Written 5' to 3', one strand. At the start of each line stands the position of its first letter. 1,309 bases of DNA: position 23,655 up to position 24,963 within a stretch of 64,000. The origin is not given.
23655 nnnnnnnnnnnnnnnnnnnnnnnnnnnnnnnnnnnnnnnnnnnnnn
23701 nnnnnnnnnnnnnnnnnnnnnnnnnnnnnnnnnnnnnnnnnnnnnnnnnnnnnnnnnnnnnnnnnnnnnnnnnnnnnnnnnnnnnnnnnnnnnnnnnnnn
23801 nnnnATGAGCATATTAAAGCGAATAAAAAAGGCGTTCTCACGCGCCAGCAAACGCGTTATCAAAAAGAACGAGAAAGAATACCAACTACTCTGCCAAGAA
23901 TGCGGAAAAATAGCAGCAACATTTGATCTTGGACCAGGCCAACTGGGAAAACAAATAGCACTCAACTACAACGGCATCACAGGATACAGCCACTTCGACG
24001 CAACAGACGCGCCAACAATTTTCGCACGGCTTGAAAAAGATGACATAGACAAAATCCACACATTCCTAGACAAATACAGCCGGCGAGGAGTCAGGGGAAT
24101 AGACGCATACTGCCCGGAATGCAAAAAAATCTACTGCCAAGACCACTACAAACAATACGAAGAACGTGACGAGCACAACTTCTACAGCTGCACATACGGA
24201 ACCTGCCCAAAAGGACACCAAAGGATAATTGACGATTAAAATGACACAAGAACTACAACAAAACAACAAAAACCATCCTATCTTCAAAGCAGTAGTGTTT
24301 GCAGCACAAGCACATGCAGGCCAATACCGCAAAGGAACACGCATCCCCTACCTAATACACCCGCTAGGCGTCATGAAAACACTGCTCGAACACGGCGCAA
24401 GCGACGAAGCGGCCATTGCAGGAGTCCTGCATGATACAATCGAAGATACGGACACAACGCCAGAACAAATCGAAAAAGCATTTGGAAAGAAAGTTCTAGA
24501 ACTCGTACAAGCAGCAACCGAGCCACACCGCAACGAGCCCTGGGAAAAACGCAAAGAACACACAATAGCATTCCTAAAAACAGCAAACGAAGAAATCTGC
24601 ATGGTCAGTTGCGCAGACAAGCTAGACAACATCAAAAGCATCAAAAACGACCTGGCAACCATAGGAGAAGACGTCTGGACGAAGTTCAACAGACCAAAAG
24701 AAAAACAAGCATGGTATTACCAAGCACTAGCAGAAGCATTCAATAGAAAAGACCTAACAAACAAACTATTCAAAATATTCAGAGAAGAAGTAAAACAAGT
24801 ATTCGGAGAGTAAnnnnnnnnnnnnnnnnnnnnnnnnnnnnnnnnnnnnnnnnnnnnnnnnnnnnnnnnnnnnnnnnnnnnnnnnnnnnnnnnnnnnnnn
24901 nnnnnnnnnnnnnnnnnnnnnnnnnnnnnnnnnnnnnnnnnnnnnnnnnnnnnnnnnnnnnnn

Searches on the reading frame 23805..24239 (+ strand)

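Call 6: search_protein_families(library=pfam, proteins=[window:23805-24239:+], max_evalue=0.01)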
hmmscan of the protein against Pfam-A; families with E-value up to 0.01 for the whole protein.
window:23805-24239:+ (144 aa): 0 families

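Call 14: search_protein_families(library=ncbifam, proteins=[window:23805-24239:+], max_evalue=1)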
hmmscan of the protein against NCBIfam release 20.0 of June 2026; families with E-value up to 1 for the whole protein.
window:23805-24239:+ (144 aa): 2 families
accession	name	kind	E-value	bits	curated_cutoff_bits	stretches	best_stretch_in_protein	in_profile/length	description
NF041591.1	CxxC_VVA0879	subfamily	0.0051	16.8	37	0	97-125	18-45/101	VVA0879 family protein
NF038384.1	zinc_YnfU_fam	subfamily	0.57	9.8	36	0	90-109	6-25/52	YnfU family zinc-binding protein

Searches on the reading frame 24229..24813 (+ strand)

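Call 6: search_protein_families(library=pfam, proteins=[window:24229-24813:+], max_evalue=0.01)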
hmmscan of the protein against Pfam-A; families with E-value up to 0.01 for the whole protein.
window:24229-24813:+ (194 aa): 2 families
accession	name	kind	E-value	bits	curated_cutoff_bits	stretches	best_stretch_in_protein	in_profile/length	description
PF13328.12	HD_4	-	2e-21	76.8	27.2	1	21-153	1-149/156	HD domain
PF01966.28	HD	-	1.8e-05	25.5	22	1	41-134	1-115/116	HD domain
